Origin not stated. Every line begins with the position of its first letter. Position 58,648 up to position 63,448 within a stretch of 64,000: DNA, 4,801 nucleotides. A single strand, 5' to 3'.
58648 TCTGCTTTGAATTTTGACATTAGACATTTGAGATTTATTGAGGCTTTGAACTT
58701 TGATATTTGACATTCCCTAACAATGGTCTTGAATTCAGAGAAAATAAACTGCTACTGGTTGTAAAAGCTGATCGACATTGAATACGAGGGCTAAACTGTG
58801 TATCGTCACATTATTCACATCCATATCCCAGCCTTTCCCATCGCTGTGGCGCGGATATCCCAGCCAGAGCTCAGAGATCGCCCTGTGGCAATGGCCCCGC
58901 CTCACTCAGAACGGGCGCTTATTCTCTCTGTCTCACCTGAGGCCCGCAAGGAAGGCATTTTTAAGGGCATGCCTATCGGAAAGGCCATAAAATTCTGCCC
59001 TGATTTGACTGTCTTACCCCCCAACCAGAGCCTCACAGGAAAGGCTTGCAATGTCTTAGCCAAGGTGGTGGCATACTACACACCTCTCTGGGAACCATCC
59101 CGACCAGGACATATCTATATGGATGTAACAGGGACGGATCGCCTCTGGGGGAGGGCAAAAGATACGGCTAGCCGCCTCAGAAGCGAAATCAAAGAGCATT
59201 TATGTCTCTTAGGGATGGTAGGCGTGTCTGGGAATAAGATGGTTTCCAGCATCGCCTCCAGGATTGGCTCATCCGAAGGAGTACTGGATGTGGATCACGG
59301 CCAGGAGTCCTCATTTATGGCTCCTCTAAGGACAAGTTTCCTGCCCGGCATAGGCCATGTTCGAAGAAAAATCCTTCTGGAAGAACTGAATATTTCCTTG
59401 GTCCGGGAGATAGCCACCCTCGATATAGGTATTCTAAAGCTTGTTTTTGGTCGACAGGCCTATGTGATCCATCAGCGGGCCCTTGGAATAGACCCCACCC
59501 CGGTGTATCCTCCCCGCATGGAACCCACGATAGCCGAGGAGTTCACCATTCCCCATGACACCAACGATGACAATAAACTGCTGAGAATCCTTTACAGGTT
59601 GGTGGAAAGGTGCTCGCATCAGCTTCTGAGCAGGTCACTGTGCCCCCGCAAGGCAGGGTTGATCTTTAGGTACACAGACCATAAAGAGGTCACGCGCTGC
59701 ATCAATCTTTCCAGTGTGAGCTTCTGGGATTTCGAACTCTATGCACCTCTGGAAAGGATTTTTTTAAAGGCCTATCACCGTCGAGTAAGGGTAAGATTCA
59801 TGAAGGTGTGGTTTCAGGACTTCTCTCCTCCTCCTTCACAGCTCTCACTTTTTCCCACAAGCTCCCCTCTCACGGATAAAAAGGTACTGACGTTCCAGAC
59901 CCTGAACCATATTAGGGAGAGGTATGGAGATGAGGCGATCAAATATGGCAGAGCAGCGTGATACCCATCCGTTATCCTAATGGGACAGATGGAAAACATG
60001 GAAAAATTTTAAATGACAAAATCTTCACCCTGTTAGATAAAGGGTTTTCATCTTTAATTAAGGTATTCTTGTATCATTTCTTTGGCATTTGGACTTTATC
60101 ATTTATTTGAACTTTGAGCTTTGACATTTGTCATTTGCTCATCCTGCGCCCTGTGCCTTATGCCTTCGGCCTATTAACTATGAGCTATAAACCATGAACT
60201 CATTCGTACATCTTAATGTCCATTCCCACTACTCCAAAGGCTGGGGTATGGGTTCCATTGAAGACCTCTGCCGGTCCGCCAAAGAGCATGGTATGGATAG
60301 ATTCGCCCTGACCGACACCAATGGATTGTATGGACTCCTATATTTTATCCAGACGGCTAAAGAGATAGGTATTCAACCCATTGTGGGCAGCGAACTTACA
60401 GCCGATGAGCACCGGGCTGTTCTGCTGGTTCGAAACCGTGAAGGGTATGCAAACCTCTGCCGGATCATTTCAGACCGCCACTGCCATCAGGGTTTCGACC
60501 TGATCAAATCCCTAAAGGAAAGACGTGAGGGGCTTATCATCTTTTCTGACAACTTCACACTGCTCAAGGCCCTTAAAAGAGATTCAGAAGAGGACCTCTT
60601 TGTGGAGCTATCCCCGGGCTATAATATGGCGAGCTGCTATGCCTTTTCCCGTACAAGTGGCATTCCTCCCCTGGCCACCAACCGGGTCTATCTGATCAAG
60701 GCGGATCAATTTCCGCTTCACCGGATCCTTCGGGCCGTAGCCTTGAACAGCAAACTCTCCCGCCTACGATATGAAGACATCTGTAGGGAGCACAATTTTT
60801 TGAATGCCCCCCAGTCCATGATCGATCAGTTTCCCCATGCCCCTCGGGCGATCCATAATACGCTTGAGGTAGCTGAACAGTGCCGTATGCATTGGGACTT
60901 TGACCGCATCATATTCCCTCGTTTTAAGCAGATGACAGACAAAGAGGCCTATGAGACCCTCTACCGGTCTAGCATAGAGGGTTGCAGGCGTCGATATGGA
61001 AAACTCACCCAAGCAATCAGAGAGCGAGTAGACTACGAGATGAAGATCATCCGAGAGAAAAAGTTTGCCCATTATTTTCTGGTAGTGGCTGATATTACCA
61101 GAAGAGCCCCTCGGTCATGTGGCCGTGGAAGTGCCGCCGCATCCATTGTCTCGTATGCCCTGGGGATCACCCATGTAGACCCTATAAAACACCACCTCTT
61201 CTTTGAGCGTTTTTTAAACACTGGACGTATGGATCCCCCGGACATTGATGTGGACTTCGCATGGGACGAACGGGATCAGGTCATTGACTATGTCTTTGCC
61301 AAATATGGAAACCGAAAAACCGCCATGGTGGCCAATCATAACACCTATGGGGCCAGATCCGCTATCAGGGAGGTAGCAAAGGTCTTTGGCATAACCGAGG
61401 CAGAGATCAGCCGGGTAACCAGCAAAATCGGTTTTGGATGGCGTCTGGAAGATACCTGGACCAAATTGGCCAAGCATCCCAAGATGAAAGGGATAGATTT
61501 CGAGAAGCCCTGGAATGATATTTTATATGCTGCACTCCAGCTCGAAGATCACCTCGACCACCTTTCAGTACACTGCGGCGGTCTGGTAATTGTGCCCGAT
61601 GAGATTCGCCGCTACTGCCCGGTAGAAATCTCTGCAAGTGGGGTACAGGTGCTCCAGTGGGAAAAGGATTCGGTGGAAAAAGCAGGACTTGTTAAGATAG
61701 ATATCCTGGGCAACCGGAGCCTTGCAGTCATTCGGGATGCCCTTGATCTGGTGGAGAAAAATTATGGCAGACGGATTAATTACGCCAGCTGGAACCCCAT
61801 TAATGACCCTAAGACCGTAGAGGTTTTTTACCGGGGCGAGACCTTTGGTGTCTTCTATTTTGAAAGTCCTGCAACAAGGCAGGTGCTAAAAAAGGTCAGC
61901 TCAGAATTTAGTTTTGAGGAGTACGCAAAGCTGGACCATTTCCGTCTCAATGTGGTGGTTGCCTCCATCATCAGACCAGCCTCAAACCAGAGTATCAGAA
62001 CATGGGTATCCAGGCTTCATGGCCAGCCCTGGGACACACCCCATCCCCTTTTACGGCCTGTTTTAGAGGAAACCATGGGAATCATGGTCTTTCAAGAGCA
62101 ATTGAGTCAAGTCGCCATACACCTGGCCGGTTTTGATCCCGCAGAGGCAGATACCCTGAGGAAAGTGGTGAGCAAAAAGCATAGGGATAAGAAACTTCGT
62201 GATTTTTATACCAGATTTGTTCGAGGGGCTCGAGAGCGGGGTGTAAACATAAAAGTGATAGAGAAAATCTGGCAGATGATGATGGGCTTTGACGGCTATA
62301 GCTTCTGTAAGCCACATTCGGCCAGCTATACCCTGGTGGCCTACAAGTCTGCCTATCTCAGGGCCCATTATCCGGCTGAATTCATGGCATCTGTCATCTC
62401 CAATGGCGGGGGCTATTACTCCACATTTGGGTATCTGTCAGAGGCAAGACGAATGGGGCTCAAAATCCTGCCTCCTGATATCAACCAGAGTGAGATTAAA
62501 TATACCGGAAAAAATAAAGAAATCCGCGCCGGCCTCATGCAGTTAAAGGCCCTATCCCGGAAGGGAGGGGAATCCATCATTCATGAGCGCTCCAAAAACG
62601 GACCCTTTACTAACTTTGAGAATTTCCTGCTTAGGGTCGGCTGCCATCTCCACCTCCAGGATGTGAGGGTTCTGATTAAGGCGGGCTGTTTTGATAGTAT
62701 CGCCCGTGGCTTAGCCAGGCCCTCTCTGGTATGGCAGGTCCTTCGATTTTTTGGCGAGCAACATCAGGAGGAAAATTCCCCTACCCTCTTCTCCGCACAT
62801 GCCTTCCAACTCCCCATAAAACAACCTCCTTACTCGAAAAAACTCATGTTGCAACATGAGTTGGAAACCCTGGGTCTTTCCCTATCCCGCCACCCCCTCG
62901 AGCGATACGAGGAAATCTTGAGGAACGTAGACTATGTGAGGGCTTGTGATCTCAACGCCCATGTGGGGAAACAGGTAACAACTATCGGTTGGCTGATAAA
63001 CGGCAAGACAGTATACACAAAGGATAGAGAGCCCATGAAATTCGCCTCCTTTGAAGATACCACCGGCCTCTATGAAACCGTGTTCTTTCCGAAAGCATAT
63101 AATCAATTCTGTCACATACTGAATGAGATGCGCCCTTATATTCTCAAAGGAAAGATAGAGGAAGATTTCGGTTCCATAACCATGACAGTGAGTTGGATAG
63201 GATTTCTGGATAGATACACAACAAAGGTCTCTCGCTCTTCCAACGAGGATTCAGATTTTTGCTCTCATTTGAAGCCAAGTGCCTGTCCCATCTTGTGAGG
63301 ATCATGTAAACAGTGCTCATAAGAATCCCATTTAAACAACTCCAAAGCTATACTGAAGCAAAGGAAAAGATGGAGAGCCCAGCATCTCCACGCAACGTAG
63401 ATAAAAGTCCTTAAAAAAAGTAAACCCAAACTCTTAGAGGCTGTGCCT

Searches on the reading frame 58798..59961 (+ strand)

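Call 56: search_protein_families(library=pfam, proteins=[window:58798-59961:+], max_evalue=0.00001)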
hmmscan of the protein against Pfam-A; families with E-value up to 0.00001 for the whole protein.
window:58798-59961:+ (387 aa): 2 families
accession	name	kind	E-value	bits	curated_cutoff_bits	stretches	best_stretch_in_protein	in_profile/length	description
PF00817.25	IMS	-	1.5e-29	103.3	23.2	1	9-155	2-148/148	impB/mucB/samB family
PF11799.13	IMS_C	-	3e-09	37.7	20.7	1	245-351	4-109/109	impB/mucB/samB family C-terminal domain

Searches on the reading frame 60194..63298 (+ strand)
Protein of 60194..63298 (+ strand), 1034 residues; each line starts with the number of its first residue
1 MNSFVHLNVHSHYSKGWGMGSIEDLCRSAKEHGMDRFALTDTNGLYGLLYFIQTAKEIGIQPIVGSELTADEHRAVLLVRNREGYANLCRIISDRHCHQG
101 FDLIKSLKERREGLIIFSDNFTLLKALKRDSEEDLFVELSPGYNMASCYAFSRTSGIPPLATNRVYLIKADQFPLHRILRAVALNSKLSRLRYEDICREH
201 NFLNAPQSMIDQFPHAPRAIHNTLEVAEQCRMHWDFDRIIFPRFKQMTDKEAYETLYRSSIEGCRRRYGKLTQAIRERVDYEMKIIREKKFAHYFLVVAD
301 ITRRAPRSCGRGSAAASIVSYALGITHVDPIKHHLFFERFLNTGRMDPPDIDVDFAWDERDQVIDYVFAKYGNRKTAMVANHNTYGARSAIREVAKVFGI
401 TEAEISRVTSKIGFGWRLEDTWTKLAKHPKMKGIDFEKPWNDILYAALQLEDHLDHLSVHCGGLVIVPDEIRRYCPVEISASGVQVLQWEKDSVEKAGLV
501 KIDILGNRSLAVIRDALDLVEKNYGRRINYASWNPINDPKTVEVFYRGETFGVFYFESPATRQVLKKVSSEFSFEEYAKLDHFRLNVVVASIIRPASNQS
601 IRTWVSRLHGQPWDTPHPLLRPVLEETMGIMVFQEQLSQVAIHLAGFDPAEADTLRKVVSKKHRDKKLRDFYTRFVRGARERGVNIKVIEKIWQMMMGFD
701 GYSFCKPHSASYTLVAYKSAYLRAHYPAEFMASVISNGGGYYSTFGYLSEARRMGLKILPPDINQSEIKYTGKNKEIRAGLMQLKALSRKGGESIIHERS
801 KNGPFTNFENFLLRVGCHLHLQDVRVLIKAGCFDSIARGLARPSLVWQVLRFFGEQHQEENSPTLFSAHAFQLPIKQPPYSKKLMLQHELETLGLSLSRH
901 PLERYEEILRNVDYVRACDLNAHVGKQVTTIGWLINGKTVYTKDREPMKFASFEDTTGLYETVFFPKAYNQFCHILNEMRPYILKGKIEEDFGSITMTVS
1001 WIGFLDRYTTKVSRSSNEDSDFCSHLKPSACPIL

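Call 56: search_protein_families(library=pfam, proteins=[window:60194-63298:+], max_evalue=0.00001)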
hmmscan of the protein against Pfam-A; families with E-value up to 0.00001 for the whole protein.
window:60194-63298:+ (1034 aa): 4 families
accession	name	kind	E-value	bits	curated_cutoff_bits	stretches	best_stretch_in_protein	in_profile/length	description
PF07733.18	DNA_pol3_alpha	-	9.3e-71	238.9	23.9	1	256-506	3-260/260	Bacterial DNA polymerase III alpha NTPase domain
PF17657.6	DNA_pol3_finger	-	2.1e-34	118.7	22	1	510-683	2-166/166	Bacterial DNA polymerase III alpha subunit finger domain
PF02811.25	PHP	-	3.4e-25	89.7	26.4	1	6-118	1-122/164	PHP domain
PF14579.12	HHH_6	-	1.2e-21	77.1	25.6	1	755-837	1-84/90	Helix-hairpin-helix motif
